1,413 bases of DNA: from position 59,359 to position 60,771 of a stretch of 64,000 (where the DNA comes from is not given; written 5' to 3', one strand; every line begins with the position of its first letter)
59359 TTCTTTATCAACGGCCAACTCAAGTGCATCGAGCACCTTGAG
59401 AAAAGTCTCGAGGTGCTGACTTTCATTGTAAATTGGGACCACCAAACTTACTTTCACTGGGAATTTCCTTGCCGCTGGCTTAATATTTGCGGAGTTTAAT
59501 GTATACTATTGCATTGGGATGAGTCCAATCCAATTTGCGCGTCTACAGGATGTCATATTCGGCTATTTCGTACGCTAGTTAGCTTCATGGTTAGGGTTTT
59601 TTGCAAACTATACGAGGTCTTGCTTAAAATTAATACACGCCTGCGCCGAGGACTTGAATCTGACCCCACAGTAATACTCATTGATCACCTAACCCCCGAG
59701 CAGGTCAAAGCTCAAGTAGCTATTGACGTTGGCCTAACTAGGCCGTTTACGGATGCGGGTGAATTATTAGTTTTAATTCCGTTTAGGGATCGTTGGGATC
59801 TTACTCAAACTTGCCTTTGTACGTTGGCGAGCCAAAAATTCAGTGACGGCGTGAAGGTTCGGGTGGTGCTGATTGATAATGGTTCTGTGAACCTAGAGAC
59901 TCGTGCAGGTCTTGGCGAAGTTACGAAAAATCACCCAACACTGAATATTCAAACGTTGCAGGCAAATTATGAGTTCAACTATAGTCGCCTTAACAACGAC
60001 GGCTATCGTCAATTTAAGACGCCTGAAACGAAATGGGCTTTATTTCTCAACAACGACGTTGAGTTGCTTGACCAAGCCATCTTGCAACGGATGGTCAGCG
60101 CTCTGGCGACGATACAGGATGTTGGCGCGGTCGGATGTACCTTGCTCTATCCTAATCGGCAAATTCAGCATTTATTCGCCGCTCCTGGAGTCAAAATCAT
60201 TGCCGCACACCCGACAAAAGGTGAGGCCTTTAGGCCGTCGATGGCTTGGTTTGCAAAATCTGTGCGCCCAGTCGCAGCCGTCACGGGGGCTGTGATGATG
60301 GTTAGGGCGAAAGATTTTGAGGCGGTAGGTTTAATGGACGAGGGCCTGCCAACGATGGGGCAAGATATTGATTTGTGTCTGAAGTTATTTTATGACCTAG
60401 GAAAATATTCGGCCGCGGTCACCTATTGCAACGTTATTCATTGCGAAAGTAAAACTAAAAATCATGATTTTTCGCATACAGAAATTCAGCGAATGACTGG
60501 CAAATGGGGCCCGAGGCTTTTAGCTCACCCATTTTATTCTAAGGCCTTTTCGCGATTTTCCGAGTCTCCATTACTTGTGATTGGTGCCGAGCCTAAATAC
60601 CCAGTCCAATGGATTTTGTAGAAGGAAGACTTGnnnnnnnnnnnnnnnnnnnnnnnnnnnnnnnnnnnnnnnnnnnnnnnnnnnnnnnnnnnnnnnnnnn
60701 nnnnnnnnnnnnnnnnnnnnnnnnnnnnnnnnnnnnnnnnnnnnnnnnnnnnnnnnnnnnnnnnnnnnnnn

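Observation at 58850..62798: Diverged duplicate of the divergent GT2-GT2 start region, with an in-frame 378-nt deletion and a frameshift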

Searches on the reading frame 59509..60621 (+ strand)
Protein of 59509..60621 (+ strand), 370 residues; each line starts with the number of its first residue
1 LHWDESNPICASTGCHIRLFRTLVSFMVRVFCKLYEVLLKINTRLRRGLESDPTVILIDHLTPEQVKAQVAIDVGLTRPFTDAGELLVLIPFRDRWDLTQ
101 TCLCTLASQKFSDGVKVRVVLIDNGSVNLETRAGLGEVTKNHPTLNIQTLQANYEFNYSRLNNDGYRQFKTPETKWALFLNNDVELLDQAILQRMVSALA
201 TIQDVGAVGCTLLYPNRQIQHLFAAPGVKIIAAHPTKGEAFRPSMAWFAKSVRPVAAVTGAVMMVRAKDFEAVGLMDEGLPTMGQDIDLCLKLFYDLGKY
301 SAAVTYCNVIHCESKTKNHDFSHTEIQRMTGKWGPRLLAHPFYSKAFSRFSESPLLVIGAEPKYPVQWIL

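Call 6: search_protein_families(library=pfam, proteins=[window:59509-60621:+], max_evalue=0.01)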
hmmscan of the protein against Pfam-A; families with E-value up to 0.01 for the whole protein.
window:59509-60621:+ (370 aa): 3 families
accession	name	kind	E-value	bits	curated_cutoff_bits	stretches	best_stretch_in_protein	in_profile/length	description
PF13641.12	Glyco_tranf_2_3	-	2.1e-06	28.4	27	1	87-293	4-194/230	Glycosyltransferase like family 2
PF00535.33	Glycos_transf_2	-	2.9e-06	27.8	23.3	1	88-212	2-116/168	Glycosyl transferase family 2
PF13632.12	Glyco_trans_2_3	-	0.001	19.3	27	1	245-316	59-127/198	Glycosyl transferase family group 2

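Call 9: find_related_loci(query=window:59509-60621:+, collection=genome_contigs, flank=10000)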
Query window:59509-60621:+ (370 aa) in genome_contigs; peptide patterns used: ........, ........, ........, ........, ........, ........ (x = any residue, [..] = any of these).
38 stretches matched a pattern; 3 encode a relative of the query (tblastn E <= 1e-3); 3 distinct loci.
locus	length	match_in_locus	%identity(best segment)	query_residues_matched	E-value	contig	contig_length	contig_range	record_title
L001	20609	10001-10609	28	74-294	2e-14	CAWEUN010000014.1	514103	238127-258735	MAG: uncultured Solirubrobacterales bacterium isolate MFD05841.bin.2.193 genome assembly, contig: contig_52751, whole ge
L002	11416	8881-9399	26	116-293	8e-9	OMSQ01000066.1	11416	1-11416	uncultured Prevotella sp. isolate RUG839 genome assembly, contig: k87_7420694, whole genome shotgun sequence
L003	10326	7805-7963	41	258-311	4e-6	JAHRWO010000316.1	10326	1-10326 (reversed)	MAG: Flavobacterium sp. isolate DF_1_1.41 k141_526457, whole genome shotgun sequence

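Call 10: find_homologous_proteins(query=window:59509-60621:+, max_evalue=0.00001)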
Query window:59509-60621:+ (370 aa): 265 proteins with E <= 0.00001 among 8000 candidates; the best 120 are listed.
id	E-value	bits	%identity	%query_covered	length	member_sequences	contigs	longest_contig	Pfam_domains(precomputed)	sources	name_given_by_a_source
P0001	9.9e-208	708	86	97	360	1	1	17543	PF13641.13,PF00535.33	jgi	jgi:O-antigen biosynthesis protein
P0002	6.1e-206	702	87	96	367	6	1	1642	PF00535.33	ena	-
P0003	1.1e-184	632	84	90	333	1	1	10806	PF00535.33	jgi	jgi:GT2 family glycosyltransferase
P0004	6.8e-153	527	54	94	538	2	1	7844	PF13641.13,PF00535.33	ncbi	-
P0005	8.7e-131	454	65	87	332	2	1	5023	-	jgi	jgi:GT2 family glycosyltransferase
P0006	1.3e-114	401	55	93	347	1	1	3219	PF13641.13,PF00535.33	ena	-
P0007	9.7e-113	395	55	94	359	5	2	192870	PF13641.13,PF00535.33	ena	-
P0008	1.4e-112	395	56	88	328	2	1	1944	PF13641.13,PF00535.33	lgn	-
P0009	4.3e-112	393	52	94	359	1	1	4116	PF13641.13,PF00535.33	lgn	-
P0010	5.9e-112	393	53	92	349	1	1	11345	PF00535.33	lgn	-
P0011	6.6e-112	392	53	92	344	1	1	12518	PF00535.33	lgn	-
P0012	6.2e-111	389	52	93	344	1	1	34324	PF00535.33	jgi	jgi:GT2 family glycosyltransferase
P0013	1.6e-110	388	53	94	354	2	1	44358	PF13641.13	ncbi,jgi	jgi:hypothetical protein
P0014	3.0e-108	380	52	94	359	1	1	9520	PF00535.33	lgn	-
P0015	2.3e-107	377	49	94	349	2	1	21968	PF00535.33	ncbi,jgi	jgi:GT2 family glycosyltransferase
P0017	5.7e-107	376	50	94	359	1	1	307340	PF00535.33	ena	-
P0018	7.3e-107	376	54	89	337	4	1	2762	PF00535.33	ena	-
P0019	1.1e-106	375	50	93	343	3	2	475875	PF00535.33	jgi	jgi:GT2 family glycosyltransferase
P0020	1.1e-104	369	53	88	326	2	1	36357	PF00535.33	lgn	-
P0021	3.6e-104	367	53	88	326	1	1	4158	PF00535.33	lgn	-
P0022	4.3e-102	360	51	92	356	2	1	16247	PF13641.13,PF00535.33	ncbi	-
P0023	7.1e-102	359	52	88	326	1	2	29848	PF00535.33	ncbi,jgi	jgi:GT2 family glycosyltransferase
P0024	1.6e-101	358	49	93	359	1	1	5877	PF00535.33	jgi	jgi:GT2 family glycosyltransferase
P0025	1.7e-101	358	51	88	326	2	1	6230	PF00535.33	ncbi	-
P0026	5.9e-101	356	48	94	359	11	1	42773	PF00535.33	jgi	jgi:GT2 family glycosyltransferase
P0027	1.7e-100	355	49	95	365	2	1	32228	PF00535.33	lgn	-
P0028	2.0e-100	355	51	88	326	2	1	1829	PF00535.33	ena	-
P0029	7.4e-100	353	50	88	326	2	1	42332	PF00535.33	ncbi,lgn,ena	-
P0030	1.7e-98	348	52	88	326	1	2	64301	PF00535.33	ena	-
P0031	2.5e-98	348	49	93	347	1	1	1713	PF00535.33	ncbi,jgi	jgi:GT2 family glycosyltransferase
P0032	1.8e-97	345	49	93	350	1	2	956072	PF00535.33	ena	-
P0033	2.1e-97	345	50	88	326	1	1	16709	PF00535.33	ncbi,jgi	jgi:GT2 family glycosyltransferase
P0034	2.4e-97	344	48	91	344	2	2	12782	PF00535.33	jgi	jgi:hypothetical protein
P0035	3.9e-97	344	53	81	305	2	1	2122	PF00535.33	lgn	-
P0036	1.1e-96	342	48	94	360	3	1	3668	PF13641.13,PF00535.33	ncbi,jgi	jgi:GT2 family glycosyltransferase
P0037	6.1e-95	337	50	93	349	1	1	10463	PF13641.13,PF00535.33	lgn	-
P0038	1.7e-94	335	49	94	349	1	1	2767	PF00535.33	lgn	-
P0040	9.4e-94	333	53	78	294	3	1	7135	PF00535.33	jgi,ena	-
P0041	1.3e-93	332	53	77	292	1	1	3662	PF00535.33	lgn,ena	-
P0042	4.0e-93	331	48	94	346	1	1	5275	PF00535.33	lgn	-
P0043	2.5e-92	328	53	77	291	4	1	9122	PF00535.33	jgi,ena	jgi:GT2 family glycosyltransferase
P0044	6.2e-92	327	52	77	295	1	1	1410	PF00535.33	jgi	jgi:GT2 family glycosyltransferase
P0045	2.9e-91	324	46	93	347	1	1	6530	PF00535.33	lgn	-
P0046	2.3e-90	322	51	77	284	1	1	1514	PF00535.33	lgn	-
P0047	4.3e-88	314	51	78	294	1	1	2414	PF13641.13,PF00535.33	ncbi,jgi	jgi:GT2 family glycosyltransferase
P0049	2.1e-83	299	44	93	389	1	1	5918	PF00535.33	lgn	-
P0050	6.9e-83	297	45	94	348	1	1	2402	PF13641.13,PF00535.33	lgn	-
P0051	4.6e-81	291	43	94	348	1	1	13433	PF00535.33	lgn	-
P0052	2.9e-80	288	44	93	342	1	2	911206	PF13632.13,PF00535.33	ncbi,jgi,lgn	jgi:GT2 family glycosyltransferase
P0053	1.3e-79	286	46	94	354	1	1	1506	PF13641.13,PF00535.33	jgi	jgi:GT2 family glycosyltransferase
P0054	1.7e-78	282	45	94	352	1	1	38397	PF13632.13,PF13641.13,PF00535.33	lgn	-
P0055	9.5e-76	273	42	92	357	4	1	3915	PF13632.13,PF13641.13,PF00535.33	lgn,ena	-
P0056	3.2e-75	272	45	92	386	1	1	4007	PF13632.13,PF13641.13,PF00535.33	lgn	-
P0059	1.4e-73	266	41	95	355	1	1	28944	PF00535.33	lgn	-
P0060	1.7e-73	266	44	94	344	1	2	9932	PF13632.13,PF13641.13,PF00535.33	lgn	-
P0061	1.8e-72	263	44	91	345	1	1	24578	PF00535.33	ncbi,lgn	-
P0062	5.6e-72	261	43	93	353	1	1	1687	PF00535.33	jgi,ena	-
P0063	6.7e-72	261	43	93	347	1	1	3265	PF13632.13,PF00535.33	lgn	-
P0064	1.3e-71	260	41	92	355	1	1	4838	PF13641.13,PF00535.33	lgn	-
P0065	2.0e-71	259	42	94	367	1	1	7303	PF00535.33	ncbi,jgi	jgi:GT2 family glycosyltransferase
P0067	4.8e-71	258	42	93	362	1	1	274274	PF13641.13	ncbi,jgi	jgi:GT2 family glycosyltransferase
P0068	6.4e-71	258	41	90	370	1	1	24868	PF13641.13,PF00535.33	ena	-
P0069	6.5e-71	258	47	77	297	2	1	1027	PF13641.13,PF00535.33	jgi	jgi:GT2 family glycosyltransferase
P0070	8.8e-71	257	41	94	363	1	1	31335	PF13641.13,PF00535.33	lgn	-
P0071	1.7e-70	256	43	93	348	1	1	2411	PF00535.33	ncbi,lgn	-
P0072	2.8e-70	255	43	93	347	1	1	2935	PF00535.33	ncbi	-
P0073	5.4e-70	254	40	93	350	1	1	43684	PF00535.33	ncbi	-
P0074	8.8e-70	254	41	88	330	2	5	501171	PF00535.33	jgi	jgi:GT2 family glycosyltransferase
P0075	1.5e-69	253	41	89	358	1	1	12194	PF00535.33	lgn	-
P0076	3.3e-69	252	45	76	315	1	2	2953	PF00535.33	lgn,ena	-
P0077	5.7e-69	251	41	92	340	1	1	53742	PF00535.33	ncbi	-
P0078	8.1e-69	251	40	93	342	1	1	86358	PF00535.33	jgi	jgi:O-antigen biosynthesis protein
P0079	8.6e-68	247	41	89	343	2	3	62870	PF13641.13,PF00535.33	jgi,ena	-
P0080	2.4e-67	246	46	77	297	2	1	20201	PF00535.33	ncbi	-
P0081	2.7e-66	242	42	92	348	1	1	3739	PF00535.33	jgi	jgi:O-antigen biosynthesis protein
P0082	1.6e-65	240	40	92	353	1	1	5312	PF00535.33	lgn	-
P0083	2.0e-65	239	39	94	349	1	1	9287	PF13632.13,PF13641.13,PF00535.33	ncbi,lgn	-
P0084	5.2e-65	238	41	92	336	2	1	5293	PF13641.13,PF00535.33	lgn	-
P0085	5.4e-65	238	41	89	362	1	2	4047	PF00535.33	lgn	-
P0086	2.1e-64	236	39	93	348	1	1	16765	PF13632.13,PF13641.13,PF00535.33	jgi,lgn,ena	-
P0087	5.4e-64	235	40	92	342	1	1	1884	PF10111.15,PF00535.33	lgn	-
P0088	5.7e-63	231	45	77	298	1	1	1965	PF13632.13,PF13641.13,PF00535.33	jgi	jgi:GT2 family glycosyltransferase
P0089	1.0e-62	231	42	94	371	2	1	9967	PF00535.33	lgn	-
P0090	2.9e-62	229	40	91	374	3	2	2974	PF00535.33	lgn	-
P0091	7.7e-62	228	39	92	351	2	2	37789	PF00535.33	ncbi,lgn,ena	-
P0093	5.6e-60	222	38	93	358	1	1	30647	PF00535.33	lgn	-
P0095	2.1e-59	220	39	92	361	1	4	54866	PF00535.33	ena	-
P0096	3.6e-59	219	36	94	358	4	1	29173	PF00535.33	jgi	-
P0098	7.6e-59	218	38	94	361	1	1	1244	PF00535.33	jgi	jgi:O-antigen biosynthesis protein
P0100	1.6e-57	213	38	92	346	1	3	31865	PF00535.33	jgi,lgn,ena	-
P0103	1.2e-56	211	40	86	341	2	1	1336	PF13632.13,PF13641.13,PF00535.33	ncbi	-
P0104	1.2e-56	211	39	80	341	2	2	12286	PF00535.33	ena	-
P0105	1.3e-56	210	39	89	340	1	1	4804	PF13632.13,PF10111.15,PF00535.33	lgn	-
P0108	2.2e-55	206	38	90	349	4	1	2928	PF00535.33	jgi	-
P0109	4.8e-55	205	37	92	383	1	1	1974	PF13641.13,PF00535.33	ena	-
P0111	6.9e-55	205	36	94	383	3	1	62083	PF13641.13,PF00535.33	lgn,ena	-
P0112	1.7e-54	203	38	92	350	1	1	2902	PF13641.13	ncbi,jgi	jgi:GT2 family glycosyltransferase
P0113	2.7e-54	203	42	73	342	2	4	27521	PF10111.15,PF00535.33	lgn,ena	-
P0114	8.9e-54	201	36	94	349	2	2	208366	PF00535.33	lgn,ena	-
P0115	2.2e-53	200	44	76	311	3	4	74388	PF13641.13,PF00535.33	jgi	jgi:GT2 family glycosyltransferase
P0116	4.3e-53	199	38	89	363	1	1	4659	PF00535.33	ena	-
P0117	1.5e-52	197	38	93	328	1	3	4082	PF13641.13,PF00535.33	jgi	jgi:GT2 family glycosyltransferase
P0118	2.3e-52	196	34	92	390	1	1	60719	PF00535.33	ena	-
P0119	2.3e-52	196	37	94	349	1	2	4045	PF00535.33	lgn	-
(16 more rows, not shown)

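Call 11: find_encoding_contigs(protein=P0001, flank=10000, max_places=4)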
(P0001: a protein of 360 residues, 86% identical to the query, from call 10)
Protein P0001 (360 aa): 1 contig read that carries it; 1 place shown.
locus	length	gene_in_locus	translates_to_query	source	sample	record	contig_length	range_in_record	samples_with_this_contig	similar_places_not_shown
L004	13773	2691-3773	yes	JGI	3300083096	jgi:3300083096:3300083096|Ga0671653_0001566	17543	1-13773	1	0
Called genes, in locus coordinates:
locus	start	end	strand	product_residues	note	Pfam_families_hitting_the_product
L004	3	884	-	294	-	?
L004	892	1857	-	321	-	PF01370:Epimerase, PF04321:RmlD_sub_bind (faint), PF05368:NmrA (weak), PF16363:GDP_Man_Dehyd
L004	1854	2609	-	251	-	PF00535:Glycos_transf_2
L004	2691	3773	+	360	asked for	PF00535:Glycos_transf_2, PF13641:Glyco_tranf_2_3 (weak)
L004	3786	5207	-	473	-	-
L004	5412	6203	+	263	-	PF00535:Glycos_transf_2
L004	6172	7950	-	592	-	-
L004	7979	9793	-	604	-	-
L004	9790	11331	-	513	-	-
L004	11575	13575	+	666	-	PF24677:DUF7657, PF24672:DUF7654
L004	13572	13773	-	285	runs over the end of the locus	-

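Call 12: find_encoding_contigs(protein=P0003, flank=10000, max_places=4)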
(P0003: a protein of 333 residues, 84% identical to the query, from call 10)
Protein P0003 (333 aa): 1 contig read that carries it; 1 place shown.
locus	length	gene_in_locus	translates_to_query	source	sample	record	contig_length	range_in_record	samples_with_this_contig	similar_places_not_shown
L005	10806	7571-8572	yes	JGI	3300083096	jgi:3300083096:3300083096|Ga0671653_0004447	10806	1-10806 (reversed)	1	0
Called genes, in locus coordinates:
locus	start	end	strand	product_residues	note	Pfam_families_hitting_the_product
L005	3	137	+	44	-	?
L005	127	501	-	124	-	-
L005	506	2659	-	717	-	PF02518:HATPase_c, PF00072:Response_reg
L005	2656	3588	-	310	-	PF00174:Oxidored_molyb (faint)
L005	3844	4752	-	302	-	PF01370:Epimerase, PF04321:RmlD_sub_bind, PF16363:GDP_Man_Dehyd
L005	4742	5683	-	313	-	PF01073:3Beta_HSD, PF01370:Epimerase, PF02719:Polysacc_synt_2 (faint), PF04321:RmlD_sub_bind, PF13460:NAD_binding_10, PF16363:GDP_Man_Dehyd, PF07993:NAD_binding_4 (weak)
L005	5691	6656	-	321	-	PF01370:Epimerase, PF04321:RmlD_sub_bind (weak), PF05368:NmrA (weak), PF16363:GDP_Man_Dehyd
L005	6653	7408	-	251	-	PF00535:Glycos_transf_2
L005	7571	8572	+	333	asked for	PF00535:Glycos_transf_2 (weak)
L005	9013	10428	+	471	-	PF09913:DUF2142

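Call 53: find_encoding_contigs(protein=P0002, flank=10000, max_places=6)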
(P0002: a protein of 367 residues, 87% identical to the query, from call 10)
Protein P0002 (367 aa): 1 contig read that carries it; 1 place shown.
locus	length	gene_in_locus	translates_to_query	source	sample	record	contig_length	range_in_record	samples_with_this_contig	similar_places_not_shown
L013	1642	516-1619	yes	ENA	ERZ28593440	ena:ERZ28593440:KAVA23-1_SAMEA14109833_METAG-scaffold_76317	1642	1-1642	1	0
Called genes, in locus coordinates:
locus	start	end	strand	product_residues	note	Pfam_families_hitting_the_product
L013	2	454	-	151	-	?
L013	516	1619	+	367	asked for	PF00535:Glycos_transf_2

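Call 60: search_protein_families(library=ncbifam, proteins=[window:59509-60621:+], max_evalue=0.001)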
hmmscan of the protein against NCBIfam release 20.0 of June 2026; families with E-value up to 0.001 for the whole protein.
window:59509-60621:+ (370 aa): 2 families
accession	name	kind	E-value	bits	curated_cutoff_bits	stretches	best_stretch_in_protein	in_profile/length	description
TIGR03965.1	mycofact_glyco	equivalog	3.9e-06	26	280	1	83-294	73-264/467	mycofactocin biosynthesis glycosyltransferase MftF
TIGR04440.1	glyco_TIGR04440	domain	3.3e-05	23.7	70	1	86-220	2-127/215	TIGR00180 family glycosyltransferase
